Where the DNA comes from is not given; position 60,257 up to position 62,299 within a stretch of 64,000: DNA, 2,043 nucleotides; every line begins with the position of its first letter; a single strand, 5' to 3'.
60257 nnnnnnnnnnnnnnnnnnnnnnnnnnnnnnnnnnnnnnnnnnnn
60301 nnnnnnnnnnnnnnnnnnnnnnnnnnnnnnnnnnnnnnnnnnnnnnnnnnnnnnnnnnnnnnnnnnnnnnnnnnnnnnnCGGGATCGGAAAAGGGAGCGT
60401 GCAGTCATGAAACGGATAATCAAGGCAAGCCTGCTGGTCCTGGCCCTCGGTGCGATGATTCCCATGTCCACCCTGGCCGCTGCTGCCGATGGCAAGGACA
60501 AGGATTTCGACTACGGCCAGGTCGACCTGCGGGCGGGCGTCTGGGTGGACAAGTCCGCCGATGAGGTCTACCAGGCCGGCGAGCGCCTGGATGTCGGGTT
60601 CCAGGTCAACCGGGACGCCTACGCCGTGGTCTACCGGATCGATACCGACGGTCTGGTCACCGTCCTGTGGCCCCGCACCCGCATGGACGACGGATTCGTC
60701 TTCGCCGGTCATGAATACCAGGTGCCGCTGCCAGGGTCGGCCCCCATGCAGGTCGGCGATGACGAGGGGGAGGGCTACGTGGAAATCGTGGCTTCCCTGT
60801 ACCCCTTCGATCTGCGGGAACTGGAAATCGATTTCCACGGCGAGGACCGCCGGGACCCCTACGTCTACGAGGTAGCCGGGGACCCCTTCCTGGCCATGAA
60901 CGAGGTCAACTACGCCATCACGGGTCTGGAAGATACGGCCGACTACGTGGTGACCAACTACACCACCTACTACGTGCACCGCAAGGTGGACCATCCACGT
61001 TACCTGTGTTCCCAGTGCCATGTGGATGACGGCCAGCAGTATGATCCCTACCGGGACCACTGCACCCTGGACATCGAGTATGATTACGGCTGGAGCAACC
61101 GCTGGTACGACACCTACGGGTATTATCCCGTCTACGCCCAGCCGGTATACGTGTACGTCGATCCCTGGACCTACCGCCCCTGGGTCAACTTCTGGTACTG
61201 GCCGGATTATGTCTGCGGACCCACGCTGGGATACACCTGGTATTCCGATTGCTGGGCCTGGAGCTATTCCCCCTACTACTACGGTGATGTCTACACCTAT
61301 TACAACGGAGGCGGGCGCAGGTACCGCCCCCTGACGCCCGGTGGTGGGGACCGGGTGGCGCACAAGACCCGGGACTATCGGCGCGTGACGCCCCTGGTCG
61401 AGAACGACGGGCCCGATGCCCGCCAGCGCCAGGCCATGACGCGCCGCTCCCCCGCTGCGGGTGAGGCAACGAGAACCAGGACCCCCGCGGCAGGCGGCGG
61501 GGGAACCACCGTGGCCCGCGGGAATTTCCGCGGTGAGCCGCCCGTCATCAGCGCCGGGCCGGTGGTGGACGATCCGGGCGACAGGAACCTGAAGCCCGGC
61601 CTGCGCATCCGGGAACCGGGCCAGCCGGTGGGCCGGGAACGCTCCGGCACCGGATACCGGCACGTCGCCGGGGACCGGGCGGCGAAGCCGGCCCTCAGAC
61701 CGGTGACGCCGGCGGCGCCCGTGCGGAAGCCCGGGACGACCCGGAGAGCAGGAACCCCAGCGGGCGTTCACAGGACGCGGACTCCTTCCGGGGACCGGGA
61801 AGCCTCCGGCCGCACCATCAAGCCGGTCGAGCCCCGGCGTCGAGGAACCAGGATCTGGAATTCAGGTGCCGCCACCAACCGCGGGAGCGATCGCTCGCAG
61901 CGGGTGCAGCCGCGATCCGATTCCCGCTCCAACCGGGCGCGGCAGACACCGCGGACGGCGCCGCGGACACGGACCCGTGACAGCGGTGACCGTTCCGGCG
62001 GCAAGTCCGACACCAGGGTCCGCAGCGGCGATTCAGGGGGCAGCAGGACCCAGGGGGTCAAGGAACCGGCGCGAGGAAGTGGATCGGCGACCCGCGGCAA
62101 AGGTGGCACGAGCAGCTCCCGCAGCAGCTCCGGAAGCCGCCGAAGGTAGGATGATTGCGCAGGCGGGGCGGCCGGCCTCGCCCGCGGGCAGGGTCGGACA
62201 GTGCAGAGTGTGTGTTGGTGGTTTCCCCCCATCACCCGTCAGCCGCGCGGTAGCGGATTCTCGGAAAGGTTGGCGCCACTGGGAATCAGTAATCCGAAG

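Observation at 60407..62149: DUF4384-like secreted protein with a Tyr/Trp-rich low-complexity block and a long Arg/Ser-rich disordered tail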

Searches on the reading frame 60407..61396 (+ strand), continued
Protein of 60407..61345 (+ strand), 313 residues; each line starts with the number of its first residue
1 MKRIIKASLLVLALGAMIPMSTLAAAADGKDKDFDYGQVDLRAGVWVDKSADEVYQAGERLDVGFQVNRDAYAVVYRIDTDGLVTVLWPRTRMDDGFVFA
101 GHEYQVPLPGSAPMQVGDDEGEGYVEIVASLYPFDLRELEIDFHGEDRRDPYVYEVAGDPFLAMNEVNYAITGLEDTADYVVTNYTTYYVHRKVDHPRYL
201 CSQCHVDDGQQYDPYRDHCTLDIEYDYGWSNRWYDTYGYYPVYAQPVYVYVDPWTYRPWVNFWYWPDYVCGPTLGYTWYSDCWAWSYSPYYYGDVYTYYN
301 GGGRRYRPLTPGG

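Call 55: predict_structure(alignment_id=A5)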
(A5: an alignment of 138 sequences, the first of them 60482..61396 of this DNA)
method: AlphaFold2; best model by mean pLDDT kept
length: 305 residues; sequences in the alignment: 138
mean_pLDDT: 69.6   pTM: 0.65
mean pLDDT of the five models: 69.6, 69.2, 68.6, 68.2, 67.0
residues with pLDDT >= 90: 124; 70-90: 33; 50-70: 35; < 50: 113
segments of 3 or more residues with pLDDT < 50: 1-3, 194-268, 270-273, 275-305
pLDDT, mean of each block of 10 residues (from residue 1): 57 84 96 98 97 95 96 97 94 94 94 93 90 84 84 80 93 67 56 44 44 41 40 40 41 44 45 43 39 36 33
secondary structure, 60 per line:
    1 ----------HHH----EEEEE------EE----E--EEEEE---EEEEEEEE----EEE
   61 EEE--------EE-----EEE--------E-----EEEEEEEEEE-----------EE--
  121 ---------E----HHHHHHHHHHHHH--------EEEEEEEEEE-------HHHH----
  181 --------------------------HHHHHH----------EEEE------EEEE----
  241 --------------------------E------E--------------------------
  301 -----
elements in order: E18-22 E38-42 E46-53 E58-63 E79-81 E96-105 H135-147 E156-165 H173-176 H207-212 E223-226 E233-236
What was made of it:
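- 61067..61315 (+): Hyper-conserved Tyr/Trp/Pro-rich block, residues ~221-303 (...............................). AF2 pLDDT <50 even with 138 sequences (call 55).
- AF2 gives only pLDDT 56-67 around the motif (call 55).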

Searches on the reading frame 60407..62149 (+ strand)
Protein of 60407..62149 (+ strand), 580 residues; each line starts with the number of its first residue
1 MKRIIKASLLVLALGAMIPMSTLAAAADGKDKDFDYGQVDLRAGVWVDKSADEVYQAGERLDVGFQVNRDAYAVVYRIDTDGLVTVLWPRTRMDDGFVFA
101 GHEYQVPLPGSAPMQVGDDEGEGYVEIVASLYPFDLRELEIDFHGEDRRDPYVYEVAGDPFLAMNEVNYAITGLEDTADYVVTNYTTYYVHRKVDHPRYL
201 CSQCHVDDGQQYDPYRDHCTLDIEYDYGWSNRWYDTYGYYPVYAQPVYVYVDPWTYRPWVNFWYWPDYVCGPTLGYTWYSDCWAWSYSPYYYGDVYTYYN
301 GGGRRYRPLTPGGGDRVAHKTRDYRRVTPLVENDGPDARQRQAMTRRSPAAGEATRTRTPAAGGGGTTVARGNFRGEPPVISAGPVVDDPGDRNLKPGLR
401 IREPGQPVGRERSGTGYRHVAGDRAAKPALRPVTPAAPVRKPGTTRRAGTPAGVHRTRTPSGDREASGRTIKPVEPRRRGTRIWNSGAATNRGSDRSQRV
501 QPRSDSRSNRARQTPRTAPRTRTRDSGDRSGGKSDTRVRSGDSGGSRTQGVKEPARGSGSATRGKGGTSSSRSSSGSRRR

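Call 3: search_protein_families(library=pfam, proteins=[window:60407-62149:+], max_evalue=1)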
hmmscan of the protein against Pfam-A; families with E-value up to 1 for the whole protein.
window:60407-62149:+ (580 aa): 2 families
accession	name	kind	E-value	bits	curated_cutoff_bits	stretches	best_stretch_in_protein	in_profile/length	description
PF14326.11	DUF4384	-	1.8e-12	47.6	27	1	54-130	1-78/81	Domain of unknown function (DUF4384)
PF03892.19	NapB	-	0.32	11.5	25.1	1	192-208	98-114/127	Nitrate reductase cytochrome c-type subunit (NapB)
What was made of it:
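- On Pfam DUF4384 (PF14326): 47.6 bits against a cutoff of 27, residues 54-130 (call 3).
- Checked: Pfam DUF4384 matches residues 54-130 at 47.6 bits against a cutoff of 27 (call 3).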

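Call 4: search_protein_families(library=ncbifam, proteins=[window:60407-62149:+], max_evalue=1)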
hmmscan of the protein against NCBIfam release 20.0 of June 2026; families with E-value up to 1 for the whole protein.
window:60407-62149:+ (580 aa): 0 families

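Call 8: search_solved_structures(query=window:60407-62149:+, max_evalue=1)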
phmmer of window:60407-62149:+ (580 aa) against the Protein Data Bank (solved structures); distinct sequences matched with E-value up to 1: 1.
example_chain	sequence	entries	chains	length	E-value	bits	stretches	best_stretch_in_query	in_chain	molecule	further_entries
3rhe_A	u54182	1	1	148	0.00076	21.5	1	39-102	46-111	NAD-dependent benzaldehyde dehydrogenase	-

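Call 26: predict_structure(alignment_id=A3)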
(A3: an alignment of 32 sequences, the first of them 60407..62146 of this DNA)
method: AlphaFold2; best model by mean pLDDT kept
length: 580 residues; sequences in the alignment: 32
mean_pLDDT: 51.9   pTM: 0.40
mean pLDDT of the five models: 51.9, 50.2, 48.7, 44.2, 38.3
residues with pLDDT >= 90: 73; 70-90: 72; 50-70: 57; < 50: 378
segments of 3 or more residues with pLDDT < 50: 1-3, 22-31, 194-200, 218-296, 302-434, 439-450, 452-501, 503-514, 516-518, 520-553, 555-580
pLDDT, mean of each block of 10 residues (from residue 1): 52 55 46 57 94 89 97 95 92 91 91 88 93 86 81 78 81 73 92 50 56 50 33 39 33 36 30 34 36 46 39 35 34 43 41 37 31 32 35 35 36 36 36 43 38 37 36 43 35 36 37 41 36 37 33 37 34 40
secondary structure, 60 per line:
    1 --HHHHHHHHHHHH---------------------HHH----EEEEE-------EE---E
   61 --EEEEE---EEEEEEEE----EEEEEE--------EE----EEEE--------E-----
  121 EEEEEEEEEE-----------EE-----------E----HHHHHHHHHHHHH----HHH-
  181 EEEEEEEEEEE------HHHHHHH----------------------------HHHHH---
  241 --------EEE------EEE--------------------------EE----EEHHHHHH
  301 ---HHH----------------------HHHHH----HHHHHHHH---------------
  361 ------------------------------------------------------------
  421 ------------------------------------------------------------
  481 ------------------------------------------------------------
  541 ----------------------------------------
elements in order: H3-14 E43-47 E63-67 E71-78 E83-88 E103-106 E121-130 H160-172 E181-191 H198-204 H233-237 E249-251 E258-260 H295-300 H329-333 H338-345
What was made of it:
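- Tail disorder (calls 26, 55).
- Tried and rejected: AF2 with 32 and then 138 sequences: the aromatic block and tail stay below pLDDT 50, so they yield no fold to search (calls 26, 55).
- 61316..62146 (+): Polycationic, intrinsically disordered tail, residues 304-580 (R 19%, G 15%, S+T 19%, net +38, ends in RRR). AF2 pLDDT <50 (call 26).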

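Call 29: fold_search(model_id=the predicted structure, library=pdb)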
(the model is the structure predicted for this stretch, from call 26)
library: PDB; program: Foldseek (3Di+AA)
matches with E <= 10: 900; with E <= 0.001: 0
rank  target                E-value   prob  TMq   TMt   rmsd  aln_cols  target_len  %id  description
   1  2xwx_A                7.7e-03  0.97  0.12  0.17   8.0       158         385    8  Vibrio cholerae colonization factor GbpA crystal structure (released 2011-11-16)
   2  8gul_A                8.2e-03  1.00  0.13  0.16   7.1       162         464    9  Chitin-active AA10 LPMO (GbpA) complexed with Cu(II) from Vibrio campbellii (released 2023-06-21)
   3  2qki_E                2.0e-02  0.93  0.13  0.33   7.0       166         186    7  Human C3c in complex with the inhibitor compstatin (released 2007-08-14)
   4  5xxl_B                2.2e-02  0.60  0.09  0.07   8.8       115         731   14  Crystal structure of GH3 beta-glucosidase from Bacteroides thetaiotaomicron (released 2017-12-13)
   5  9hch_6                2.4e-02  0.51  0.15  0.24  18.1       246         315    8  Mouse mitoribosome large subunit assembly intermediate bound to NSUN4, METRF4, GTPBP7 and the MALSU1-L0R8F8-mt-ACP com (released 2025-06-18)
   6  4r7v                  2.7e-02  0.60  0.12  0.37  10.1       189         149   10  Crystal structure of N-lobe of human ARRDC3(1-165) (released 2014-10-01)
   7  3hrz_B                3.0e-02  0.23  0.08  0.18  17.6       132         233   15  Cobra Venom Factor (CVF) in complex with human factor B (released 2009-07-07)
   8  5yow_A                3.2e-02  0.84  0.10  0.13   4.9       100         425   10  The post-fusion structure of the Heartland virus Gc glycoprotein (released 2017-11-22)
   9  5jpm_B                3.4e-02  0.90  0.13  0.10   7.4       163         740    8  Structure of the complex of human complement C4 with MASP-2 rebuilt using iMDFF (released 2016-08-10)
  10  9q6y_C                3.6e-02  0.77  0.13  0.45   7.7       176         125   10  Human Serum Albumin in complex with four nanobodies: N33, nb139 & nb104 (released 2026-03-25)
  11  2kh2_MODEL_1_B        4.1e-02  0.38  0.11  0.21  11.2       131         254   12  Solution structure of a scFv-IL-1B complex (released 2009-09-08)
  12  6pal_B                4.3e-02  0.69  0.09  0.13   5.6       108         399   17  Bacteroides uniformis endo-laminarinase BuGH158 from the beta(1,3)-glucan utilization locus (released 2020-04-01)
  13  9gpc                  4.3e-02  0.66  0.11  0.11  12.4       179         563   12  The crystal structure of ManDH5 E303Q mutant at 1.4 Angstroms Resolution - a beta-D-Mannanase of GH5 family from Dictyog (released 2025-09-17)
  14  8jkh_L                4.3e-02  0.25  0.08  0.29   8.5       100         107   11  CryoEM structure of sNS1 complexed with Fab 4B8 (released 2024-12-04)
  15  5jpn_B                4.6e-02  0.90  0.13  0.11   6.3       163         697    9  Structure of human complement C4 rebuilt using iMDFF (released 2016-08-10)
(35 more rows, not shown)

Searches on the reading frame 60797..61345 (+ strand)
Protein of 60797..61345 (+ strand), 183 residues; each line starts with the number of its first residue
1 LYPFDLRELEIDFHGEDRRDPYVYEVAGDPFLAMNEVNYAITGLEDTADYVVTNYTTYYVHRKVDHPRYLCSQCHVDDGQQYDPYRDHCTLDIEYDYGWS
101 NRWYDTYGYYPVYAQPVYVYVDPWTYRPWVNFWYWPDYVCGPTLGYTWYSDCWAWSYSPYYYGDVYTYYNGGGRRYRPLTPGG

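Call 23: search_protein_representatives(alignment_id=A2)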
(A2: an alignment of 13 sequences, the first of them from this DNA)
Query: 13 sequences, 183 profile positions. Proteins with E-value up to 0.001 (for the whole library): 191; up to 1e-10: 51; up to 1e-30: 38. The best 150 are listed.
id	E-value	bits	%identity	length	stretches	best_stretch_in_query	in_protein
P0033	7.3e-84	296.4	-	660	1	1-182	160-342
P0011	6.3e-83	293.3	-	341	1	2-182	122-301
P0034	9.0e-83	292.8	-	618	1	1-181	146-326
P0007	1.1e-82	292.5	-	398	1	1-172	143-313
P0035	4.8e-82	290.4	-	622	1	2-182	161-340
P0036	5.0e-82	290.4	-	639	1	1-180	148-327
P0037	1.4e-81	288.9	-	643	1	1-182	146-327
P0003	1.9e-81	288.5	-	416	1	1-182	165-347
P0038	3.2e-81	287.7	-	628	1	2-180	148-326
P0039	4.3e-80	284.1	-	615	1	1-181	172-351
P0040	1.0e-79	282.8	-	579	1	1-182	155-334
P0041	3.8e-79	281.0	-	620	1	2-182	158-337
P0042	2.3e-78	278.4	-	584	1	2-181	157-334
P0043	3.0e-78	278.1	-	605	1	2-181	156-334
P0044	3.2e-78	278.0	-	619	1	2-181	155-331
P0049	5.9e-49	182.6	-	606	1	1-179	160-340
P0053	3.6e-45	170.3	-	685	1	1-173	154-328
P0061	1.8e-13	66.9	-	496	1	25-121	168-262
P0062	5.0e-12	62.2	-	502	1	15-149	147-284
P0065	1.4e-11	60.8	-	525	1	16-155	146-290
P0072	9.3e-11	58.1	-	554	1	3-149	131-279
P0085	9.5e-10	54.8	-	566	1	20-143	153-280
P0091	1.8e-09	53.8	-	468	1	25-180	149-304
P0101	1.2e-08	51.2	-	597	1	24-137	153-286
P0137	5.8e-07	45.7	-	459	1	26-180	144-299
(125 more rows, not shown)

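Call 30: list_cluster_members(proteins=[P0061, P0062, P0065, P0072, P0085, P0091, P0101, P0137, P0049, P0053])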
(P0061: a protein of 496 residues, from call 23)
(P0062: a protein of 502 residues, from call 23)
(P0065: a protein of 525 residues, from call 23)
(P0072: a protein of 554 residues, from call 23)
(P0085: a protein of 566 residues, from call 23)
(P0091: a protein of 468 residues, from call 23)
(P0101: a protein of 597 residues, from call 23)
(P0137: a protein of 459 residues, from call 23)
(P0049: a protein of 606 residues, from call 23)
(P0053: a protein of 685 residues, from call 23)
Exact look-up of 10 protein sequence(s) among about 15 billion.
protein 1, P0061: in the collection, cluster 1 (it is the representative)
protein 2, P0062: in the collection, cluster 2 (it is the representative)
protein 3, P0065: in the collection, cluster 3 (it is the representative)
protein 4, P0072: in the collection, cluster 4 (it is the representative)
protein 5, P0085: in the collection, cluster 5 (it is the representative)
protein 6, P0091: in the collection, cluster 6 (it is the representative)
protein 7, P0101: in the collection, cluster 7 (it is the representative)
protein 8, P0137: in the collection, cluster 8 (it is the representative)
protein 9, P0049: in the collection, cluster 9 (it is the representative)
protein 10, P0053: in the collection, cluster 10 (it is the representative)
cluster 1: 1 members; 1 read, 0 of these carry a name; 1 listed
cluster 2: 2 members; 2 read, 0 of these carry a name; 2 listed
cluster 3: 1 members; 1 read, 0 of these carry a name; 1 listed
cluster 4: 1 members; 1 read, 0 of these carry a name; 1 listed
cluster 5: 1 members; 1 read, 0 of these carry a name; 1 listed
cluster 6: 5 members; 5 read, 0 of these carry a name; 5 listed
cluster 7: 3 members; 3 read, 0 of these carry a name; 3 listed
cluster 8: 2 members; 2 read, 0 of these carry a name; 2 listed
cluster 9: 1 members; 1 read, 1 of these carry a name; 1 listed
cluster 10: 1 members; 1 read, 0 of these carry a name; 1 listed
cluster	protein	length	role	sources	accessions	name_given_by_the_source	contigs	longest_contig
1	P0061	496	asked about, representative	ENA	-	-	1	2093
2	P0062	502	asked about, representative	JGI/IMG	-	-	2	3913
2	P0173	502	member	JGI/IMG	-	-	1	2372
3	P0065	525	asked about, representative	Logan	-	-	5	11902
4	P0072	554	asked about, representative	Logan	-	-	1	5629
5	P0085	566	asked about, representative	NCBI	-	-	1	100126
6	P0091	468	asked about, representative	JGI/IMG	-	-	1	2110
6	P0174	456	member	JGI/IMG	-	-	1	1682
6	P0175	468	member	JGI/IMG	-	-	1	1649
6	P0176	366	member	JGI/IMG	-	-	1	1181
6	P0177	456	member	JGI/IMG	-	-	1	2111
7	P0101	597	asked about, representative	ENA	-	-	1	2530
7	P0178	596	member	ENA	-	-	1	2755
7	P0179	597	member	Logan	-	-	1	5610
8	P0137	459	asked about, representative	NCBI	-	-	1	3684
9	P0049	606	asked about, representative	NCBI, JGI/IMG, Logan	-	hypothetical protein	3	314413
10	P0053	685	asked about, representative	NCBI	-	-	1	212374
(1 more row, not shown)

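Call 59: search_protein_families(library=pfam, alignment_id=A2, max_evalue=10)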
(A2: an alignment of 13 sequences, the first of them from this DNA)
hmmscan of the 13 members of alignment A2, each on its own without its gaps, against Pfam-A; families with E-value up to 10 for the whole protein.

A. member 1, seq(183 aa): 1 family
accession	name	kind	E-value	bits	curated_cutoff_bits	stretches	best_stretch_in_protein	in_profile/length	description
PF03892.19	NapB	-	0.13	12.8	25.1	1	62-78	98-114/127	Nitrate reductase cytochrome c-type subunit (NapB)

B. families by the number of members that match (of 13 scanned): 4 families
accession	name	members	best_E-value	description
PF03892.19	NapB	3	0.068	Nitrate reductase cytochrome c-type subunit (NapB)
PF02701.20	Zn_ribbon_Dof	2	0.037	Dof domain, zinc finger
PF03811.18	Zn_ribbon_InsA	2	0.39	InsA N-terminal domain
PF23550.1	zf_Tbcl_Rhp7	1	0.3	DNA repair protein rhp7 treble clef domain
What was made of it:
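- On Zinc ribbon / zinc knuckle: Zn-ribbon Pfam hits are E >= 0.037 in 2 of 13 members (call 59).
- No cytochrome family reaches threshold, and zinc-ribbon families hit equally weakly (call 59).
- Tried and rejected: Haem versus zinc from sequence: NapB and Zn-ribbon hits are equally sub-threshold, so this is unresolved (call 59).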

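Call 60: search_solved_structures(query=A2, max_evalue=10, show_alignments=3)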
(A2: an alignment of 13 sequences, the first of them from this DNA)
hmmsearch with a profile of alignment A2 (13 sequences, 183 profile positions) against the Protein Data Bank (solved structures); distinct sequences matched with E-value up to 10: 10.
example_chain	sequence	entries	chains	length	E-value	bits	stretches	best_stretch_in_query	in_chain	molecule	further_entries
5xg8_A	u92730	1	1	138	0.25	14.3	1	8-51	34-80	Galactoside-binding soluble lectin 13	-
6a62_A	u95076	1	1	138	0.26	14.2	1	8-51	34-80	Galactoside-binding soluble lectin 13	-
5y03_A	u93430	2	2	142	0.27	14.2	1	8-51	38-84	Galactoside-binding soluble lectin 13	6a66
6a63_A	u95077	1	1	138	0.27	14.1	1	8-51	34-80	Galactoside-binding soluble lectin 13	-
6kjx_A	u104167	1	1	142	0.37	13.7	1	8-51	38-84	Galactoside-binding soluble lectin 13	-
5xg7_A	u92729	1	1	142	0.37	13.7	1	8-51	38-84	Galactoside-binding soluble lectin 13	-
6kjy_A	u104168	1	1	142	0.37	13.7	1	8-51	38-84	Galactoside-binding soluble lectin 13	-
6kjw_A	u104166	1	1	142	0.37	13.7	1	8-51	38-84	Galactoside-binding soluble lectin 13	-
6a65_A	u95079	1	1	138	0.51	13.2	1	8-51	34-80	Galactoside-binding soluble lectin 13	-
6a64_A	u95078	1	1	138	0.52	13.2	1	8-51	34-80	Galactoside-binding soluble lectin 13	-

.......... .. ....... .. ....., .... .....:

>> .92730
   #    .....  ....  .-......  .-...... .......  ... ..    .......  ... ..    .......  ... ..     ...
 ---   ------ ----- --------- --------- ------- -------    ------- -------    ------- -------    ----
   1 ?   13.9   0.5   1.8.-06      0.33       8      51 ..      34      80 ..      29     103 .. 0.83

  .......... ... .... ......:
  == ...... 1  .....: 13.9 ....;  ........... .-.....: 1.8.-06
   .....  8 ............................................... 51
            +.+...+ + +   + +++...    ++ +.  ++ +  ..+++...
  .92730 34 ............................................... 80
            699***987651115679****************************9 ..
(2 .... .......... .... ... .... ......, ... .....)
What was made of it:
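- On c-type cytochrome: No PDB hit by sequence profile (calls 3, 8, 59, 60).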
